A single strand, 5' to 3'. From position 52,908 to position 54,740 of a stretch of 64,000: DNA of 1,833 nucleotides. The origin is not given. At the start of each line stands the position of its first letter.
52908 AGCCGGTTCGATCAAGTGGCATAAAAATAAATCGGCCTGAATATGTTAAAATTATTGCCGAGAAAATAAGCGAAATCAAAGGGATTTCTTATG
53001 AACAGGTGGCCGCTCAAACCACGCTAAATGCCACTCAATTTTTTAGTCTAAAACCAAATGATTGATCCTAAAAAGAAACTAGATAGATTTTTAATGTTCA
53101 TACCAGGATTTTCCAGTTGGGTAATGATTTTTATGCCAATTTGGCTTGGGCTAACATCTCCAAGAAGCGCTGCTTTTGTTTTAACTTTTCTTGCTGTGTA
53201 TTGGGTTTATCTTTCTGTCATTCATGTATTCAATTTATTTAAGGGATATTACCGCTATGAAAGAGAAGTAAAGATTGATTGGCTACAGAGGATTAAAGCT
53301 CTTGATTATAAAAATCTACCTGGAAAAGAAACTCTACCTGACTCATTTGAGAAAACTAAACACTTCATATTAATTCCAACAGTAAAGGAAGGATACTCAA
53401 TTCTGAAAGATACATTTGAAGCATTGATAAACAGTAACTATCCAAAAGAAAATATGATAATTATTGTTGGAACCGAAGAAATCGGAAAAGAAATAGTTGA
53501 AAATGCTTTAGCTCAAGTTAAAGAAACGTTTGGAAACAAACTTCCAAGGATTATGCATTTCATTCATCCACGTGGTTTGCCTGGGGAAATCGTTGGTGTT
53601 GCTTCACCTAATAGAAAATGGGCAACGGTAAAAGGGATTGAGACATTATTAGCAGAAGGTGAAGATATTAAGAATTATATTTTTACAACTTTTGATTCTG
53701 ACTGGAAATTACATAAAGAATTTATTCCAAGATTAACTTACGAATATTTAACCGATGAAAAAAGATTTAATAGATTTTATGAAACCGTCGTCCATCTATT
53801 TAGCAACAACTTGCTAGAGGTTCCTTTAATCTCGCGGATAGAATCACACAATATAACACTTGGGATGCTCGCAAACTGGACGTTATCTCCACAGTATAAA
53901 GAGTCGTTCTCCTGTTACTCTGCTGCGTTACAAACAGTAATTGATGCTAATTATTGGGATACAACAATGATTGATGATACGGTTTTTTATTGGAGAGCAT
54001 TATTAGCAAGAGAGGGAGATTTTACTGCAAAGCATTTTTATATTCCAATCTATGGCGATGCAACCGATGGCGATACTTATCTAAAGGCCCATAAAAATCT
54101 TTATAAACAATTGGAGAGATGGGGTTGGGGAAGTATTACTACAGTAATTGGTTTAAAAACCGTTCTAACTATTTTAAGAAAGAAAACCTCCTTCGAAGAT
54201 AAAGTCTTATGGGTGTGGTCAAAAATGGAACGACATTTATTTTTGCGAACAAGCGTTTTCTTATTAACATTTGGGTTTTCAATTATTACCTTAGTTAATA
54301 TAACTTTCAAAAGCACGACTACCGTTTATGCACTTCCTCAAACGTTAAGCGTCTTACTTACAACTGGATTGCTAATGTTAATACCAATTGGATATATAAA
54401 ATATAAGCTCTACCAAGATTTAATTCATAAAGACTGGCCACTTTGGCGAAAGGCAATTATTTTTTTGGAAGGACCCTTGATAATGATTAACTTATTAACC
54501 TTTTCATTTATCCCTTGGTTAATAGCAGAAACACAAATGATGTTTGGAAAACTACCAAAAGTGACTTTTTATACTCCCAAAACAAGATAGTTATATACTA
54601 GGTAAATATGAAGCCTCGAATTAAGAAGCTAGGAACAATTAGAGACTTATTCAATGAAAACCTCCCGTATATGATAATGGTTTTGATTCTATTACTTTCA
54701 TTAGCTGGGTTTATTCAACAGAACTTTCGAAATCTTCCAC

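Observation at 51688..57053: Envelope glycolipid gene set: PAP2 phosphatase, GT2 with QxxRW, MraY/WecA-type transferase, UbiA (DPPRS-like) prenyltransferase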

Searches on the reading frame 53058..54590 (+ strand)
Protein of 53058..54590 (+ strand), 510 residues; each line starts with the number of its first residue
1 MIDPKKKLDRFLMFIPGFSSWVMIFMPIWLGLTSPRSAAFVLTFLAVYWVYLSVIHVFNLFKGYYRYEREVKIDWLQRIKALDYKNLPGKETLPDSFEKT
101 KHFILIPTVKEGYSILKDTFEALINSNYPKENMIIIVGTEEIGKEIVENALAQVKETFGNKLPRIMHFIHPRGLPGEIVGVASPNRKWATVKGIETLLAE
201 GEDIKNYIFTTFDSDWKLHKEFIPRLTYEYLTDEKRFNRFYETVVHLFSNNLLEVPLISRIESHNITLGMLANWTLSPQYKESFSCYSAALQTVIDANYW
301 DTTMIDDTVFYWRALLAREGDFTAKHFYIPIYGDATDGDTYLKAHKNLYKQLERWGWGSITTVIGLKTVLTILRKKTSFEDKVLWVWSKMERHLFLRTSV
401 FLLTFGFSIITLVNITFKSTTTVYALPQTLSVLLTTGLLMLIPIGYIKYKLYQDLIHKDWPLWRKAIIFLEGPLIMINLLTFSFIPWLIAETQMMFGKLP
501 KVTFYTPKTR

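Call 3: search_protein_families(library=pfam, proteins=[window:53058-54590:+], max_evalue=0.01)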
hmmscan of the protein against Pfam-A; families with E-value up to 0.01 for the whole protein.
window:53058-54590:+ (510 aa): 0 families

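Call 4: search_protein_families(library=ncbifam, proteins=[window:53058-54590:+], max_evalue=0.01)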
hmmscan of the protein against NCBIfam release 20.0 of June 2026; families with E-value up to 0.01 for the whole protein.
window:53058-54590:+ (510 aa): 0 families

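Call 8: search_solved_structures(query=window:53058-54590:+, max_evalue=10, show_alignments=1)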
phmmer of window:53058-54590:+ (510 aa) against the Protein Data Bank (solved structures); distinct sequences matched with E-value up to 10: 1.
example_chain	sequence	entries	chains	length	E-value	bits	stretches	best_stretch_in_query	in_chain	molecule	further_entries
6xaw_A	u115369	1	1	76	0.45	12.5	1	192-250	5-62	Transcriptional regulatory protein SIN3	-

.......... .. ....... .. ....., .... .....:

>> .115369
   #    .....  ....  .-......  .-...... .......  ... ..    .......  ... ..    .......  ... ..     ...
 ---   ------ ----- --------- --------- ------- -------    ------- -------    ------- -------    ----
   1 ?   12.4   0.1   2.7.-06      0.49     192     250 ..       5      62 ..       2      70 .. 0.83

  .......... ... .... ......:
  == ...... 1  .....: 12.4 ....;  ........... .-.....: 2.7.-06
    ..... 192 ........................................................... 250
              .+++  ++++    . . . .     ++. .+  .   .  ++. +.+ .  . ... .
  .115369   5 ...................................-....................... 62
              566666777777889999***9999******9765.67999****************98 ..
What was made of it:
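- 53058..54590 (+): Membrane-embedded GT2 with a cellulose/hyaluronan-synthase-like fold (called GT2L here): 2 N-terminal TM helices, a GT-A domain and about 4 C-terminal TM helices. No Pfam/NCBIfam/PDB sequence hit (calls 3, 4, 8).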

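Call 9: find_homologous_proteins(query=window:53058-54590:+, max_evalue=0.001)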
Query window:53058-54590:+ (510 aa): 117 proteins with E <= 0.001 among 6076 candidates.
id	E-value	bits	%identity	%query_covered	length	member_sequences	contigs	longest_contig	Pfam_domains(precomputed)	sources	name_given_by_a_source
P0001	0.0e+0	1104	93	100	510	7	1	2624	-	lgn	-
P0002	2.2e-277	939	76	100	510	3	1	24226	-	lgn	-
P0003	7.2e-267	904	74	100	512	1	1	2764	-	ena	-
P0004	6.5e-263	891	72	100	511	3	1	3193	-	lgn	-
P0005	3.3e-260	882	71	100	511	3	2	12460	-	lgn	-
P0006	2.3e-250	850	69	100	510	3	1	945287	-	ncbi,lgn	-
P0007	1.7e-249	847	70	100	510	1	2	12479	-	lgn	-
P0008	8.5e-245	832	68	100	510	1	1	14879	-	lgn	-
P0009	6.4e-228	776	63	100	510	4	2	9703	-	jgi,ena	-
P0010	1.4e-222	758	61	100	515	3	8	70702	-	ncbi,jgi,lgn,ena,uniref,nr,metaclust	ncbi:hypothetical protein CO058_03465 [candidate division WWE3 bacterium CG_4_9_14_0_2_um_filter_35_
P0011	1.4e-222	758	60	100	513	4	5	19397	-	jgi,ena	-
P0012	5.9e-220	750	63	98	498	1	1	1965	-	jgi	-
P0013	2.0e-216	738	60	100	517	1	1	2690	-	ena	-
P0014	2.6e-212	724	60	100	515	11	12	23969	-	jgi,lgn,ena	-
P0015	2.3e-210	718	60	100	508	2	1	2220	-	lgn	-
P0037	1.3e-162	560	50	100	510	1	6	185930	-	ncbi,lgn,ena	ncbi:MAG: glycosyltransferase family 2 protein [Patescibacteria group bacterium]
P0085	1.3e-130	455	41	99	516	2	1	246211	-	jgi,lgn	jgi:cellulose synthase/poly-beta-1,6-N-acetylglucosamine synthase-like glycosyltransferase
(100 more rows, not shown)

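Call 10: find_encoding_contigs(protein=P0006, flank=8000, max_places=1)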
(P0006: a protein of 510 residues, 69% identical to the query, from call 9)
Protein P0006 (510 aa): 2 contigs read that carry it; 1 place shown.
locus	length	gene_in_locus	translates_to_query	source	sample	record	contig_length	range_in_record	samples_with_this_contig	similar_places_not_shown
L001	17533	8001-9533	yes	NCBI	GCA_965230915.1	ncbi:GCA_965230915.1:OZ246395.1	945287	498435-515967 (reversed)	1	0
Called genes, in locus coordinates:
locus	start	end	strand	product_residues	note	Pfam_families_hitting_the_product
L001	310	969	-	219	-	PF01746:tRNA_m1G_MT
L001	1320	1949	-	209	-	-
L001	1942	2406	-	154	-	-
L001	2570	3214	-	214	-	-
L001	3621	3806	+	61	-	-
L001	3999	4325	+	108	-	-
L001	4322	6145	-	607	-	PF00664:ABC_membrane (faint), PF00005:ABC_tran, PF02463:SMC_N (faint), PF13304:AAA_21 (faint)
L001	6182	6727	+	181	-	-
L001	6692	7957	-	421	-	-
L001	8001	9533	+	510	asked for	-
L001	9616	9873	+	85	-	-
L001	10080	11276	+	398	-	PF05970:PIF1, PF13604:AAA_30, PF03266:NTPase_1 (weak), PF09848:SLFN-g3_helicase (weak), PF13245:AAA_19, PF13401:AAA_22 (weak), PF18335:SH3_13 (weak), PF13538:UvrD_C_2, +1 more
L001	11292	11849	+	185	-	PF03724:META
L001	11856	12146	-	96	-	-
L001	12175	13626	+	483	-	-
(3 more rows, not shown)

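Call 11: find_encoding_contigs(protein=P0037, flank=8000, max_places=1)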
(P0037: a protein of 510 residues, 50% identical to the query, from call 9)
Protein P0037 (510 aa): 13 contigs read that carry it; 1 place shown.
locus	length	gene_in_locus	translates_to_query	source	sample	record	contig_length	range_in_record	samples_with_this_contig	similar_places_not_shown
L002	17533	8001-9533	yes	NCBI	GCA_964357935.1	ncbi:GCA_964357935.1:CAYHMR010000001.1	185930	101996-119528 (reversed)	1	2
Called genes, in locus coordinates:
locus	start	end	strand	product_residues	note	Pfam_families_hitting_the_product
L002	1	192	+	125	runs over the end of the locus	-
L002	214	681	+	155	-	-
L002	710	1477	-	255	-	PF01145:Band_7, PF13421:Band_7_1 (faint)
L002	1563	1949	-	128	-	-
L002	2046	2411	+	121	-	-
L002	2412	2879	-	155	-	-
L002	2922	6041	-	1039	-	PF00580:UvrD-helicase, PF13245:AAA_19, PF13604:AAA_30 (faint), PF13538:UvrD_C_2 (faint), PF13361:UvrD_C, PF12705:PDDEXK_1, PF01930:Cas_Cas4 (weak)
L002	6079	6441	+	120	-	-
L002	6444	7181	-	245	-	PF01255:Prenyltransf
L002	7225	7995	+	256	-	PF01026:TatD_DNase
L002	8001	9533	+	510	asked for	-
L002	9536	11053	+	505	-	PF00953:Glycos_transf_4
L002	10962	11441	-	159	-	-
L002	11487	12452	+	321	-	PF01040:UbiA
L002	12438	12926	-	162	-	-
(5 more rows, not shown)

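Call 12: find_encoding_contigs(protein=P0085, flank=8000, max_places=1)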
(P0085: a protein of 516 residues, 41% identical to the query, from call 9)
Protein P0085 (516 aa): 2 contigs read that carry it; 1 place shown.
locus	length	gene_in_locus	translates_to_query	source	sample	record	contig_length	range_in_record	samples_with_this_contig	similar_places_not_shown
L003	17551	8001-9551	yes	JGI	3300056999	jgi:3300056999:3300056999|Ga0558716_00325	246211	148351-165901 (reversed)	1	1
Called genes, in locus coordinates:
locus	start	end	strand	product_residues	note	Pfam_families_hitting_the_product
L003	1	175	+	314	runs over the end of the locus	PF02388:FemAB, PF13480:Acetyltransf_6, PF02388:FemAB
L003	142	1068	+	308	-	PF02388:FemAB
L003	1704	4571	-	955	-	PF00580:UvrD-helicase, PF13086:AAA_11 (faint), PF13245:AAA_19, PF13604:AAA_30 (faint), PF21445:ADDB_N (weak), PF13361:UvrD_C, PF13538:UvrD_C_2 (faint), PF12705:PDDEXK_1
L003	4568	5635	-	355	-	PF02646:RmuC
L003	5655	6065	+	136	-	-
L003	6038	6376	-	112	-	-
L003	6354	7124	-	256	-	-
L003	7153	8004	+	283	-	PF01026:TatD_DNase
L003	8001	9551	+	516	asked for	-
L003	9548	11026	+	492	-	PF00953:Glycos_transf_4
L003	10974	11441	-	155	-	-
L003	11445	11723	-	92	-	-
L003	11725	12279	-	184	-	-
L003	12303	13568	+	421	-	PF04932:Wzy_C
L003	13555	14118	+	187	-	-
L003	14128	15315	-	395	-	PF08308:PEGA (weak), PF11008:DUF2846 (faint), PF13620:CarboxypepD_reg (faint), PF08308:PEGA, PF08239:SH3_3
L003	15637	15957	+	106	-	PF00166:Cpn10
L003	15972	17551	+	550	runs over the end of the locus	PF00118:Cpn60_TCP1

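Call 26: find_related_loci(query=A2, collection=genome_contigs, flank=10000)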
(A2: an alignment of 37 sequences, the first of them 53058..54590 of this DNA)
Query A2 (510 aa) in genome_contigs; peptide patterns used: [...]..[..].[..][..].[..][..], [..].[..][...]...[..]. (x = any residue, [..] = any of these).
599 stretches matched a pattern (row limit reached: there are more); 550 encode a relative of the query (tblastn E <= 1e-3); the best 80 are kept; 80 distinct loci.
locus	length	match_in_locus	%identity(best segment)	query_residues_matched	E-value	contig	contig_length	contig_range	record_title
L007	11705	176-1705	93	1-510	0e+0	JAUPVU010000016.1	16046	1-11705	MAG: Patescibacteria group bacterium isolate erpe_2018_sw_33hr_WHONDRS-SW48-000096_B_bin.51 scaffold_100298, whole genom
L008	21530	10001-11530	69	1-510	0e+0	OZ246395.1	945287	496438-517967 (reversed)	MAG: uncultured Candidatus Saccharibacteria bacterium isolate SRP292972_co1_112 genome assembly, chromosome: 1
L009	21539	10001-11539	59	1-510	0e+0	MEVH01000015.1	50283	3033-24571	MAG: candidate division WWE3 bacterium RIFCSPLOWO2_01_FULL_39_13 rifcsplowo2_01_scaffold_3429, whole genome shotgun sequ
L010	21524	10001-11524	56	1-510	0e+0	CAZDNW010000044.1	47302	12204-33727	MAG TPA_asm: uncultured Candidatus Saccharibacteria bacterium isolate binchicken_co219_61 genome assembly, contig: k141_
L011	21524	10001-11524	55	1-510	0e+0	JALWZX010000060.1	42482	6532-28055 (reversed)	MAG: candidate division WWE3 bacterium isolate T2_metabat1_scaf2bin.175 T2_NODE_555_length_42482_cov_2.377901, whole gen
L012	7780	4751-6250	50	6-510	1e-165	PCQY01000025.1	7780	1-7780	MAG: candidate division WWE3 bacterium CG23_combo_of_CG06-09_8_20_14_all_40_14 CG23_scaffold_13017_c, whole genome shotg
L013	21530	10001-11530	49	1-510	2e-165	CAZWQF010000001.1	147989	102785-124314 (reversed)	MAG TPA_asm: uncultured Candidatus Saccharibacteria bacterium isolate SRP286056_co1_672 genome assembly, contig: NODE_71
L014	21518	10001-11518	50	3-510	5e-165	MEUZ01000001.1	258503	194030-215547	MAG: candidate division WWE3 bacterium RIFCSPHIGHO2_01_FULL_40_23 rifcsphigho2_01_scaffold_226, whole genome shotgun seq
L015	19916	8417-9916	46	10-510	1e-151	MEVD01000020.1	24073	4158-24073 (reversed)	MAG: candidate division WWE3 bacterium RIFCSPHIGHO2_02_FULL_38_14 rifcsphigho2_02_scaffold_5947, whole genome shotgun se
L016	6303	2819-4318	46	10-510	1e-148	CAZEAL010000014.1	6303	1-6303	MAG TPA_asm: uncultured Candidatus Saccharibacteria bacterium isolate binchicken_co169_150 genome assembly, contig: k99_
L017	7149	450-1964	44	5-510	2e-147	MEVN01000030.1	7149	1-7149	MAG: candidate division WWE3 bacterium RIFCSPLOWO2_12_FULL_36_10 rifcsplowo2_12_scaffold_33196, whole genome shotgun seq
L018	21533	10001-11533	45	5-510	9e-144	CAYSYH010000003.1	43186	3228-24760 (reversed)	MAG TPA_asm: uncultured Candidatus Saccharibacteria bacterium isolate SRP163575_co1_356 genome assembly, contig: NODE_16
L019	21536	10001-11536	43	1-510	1e-141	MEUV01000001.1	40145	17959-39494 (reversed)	MAG: candidate division WWE3 bacterium RBG_19FT_COMBO_34_6 rbg_19ft_combo_scaffold_1016, whole genome shotgun sequence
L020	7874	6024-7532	42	6-510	2e-141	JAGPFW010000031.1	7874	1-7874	Patescibacteria group bacterium isolate Gw_SlDig_bin_207 Gw_SlDig_19302_length_7874_cov_3.661934, whole genome shotgun s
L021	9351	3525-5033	42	6-510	8e-141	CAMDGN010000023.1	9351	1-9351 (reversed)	MAG: candidate division WWE3 bacterium isolate MiH-22jul19-111 genome assembly, contig: MiH-22jul19-C16151, whole genome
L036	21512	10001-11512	42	6-510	3e-137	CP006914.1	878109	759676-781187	Candidate division WWE3 bacterium RAAC2_WWE3_1 chromosome, complete genome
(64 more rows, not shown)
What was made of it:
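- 53058..54590 (+): The family is confined to WWE3/Patescibacteria (calls 9, 26).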

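Call 29: predict_structure(alignment_id=A2)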
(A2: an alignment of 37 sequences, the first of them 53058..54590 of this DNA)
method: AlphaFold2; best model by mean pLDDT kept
length: 510 residues; sequences in the alignment: 37
mean_pLDDT: 90.9   pTM: 0.90
mean pLDDT of the five models: 90.9, 90.4, 90.1, 89.3, 86.8
residues with pLDDT >= 90: 339; 70-90: 162; 50-70: 9; < 50: 0
segments of 3 or more residues with pLDDT < 50: none
pLDDT, mean of each block of 10 residues (from residue 1): 91 94 95 93 92 92 97 98 96 96 97 95 97 98 96 97 97 89 94 98 97 96 98 96 94 90 92 81 91 96 85 90 94 92 92 89 87 71 83 87 92 84 81 85 89 86 81 80 89 92 78
secondary structure, 60 per line:
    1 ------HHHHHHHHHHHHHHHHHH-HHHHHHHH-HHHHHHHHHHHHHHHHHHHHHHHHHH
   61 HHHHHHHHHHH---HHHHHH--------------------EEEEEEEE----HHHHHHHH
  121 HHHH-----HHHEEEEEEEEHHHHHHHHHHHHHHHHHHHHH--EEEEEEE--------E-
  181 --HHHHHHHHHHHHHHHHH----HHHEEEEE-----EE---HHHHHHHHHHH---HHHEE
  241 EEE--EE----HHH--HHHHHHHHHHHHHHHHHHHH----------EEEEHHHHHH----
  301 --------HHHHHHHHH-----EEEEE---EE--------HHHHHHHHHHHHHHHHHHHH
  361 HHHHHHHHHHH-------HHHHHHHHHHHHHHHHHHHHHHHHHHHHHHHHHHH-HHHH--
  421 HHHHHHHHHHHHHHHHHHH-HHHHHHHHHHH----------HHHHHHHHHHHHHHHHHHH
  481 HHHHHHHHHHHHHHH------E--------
elements in order: H7-24 H26-33 H35-71 H75-80 E101-108 H113-124 E133-140 H141-161 E164-170 H183-199 E207-211 H222-232 E239-243 H257-276 E287-290 H291-296 H309-317 E323-327 H341-371 H379-413 H415-418 H421-439 H441-451 H462-495
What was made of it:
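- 53058..54590 (+): AF2 gives pLDDT 90.9 and pTM 0.90 (call 29).
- On Processive membrane GT2 synthases (BcsA/HAS/Chs type): Six TM helices and interface helices appear in the model (call 29).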
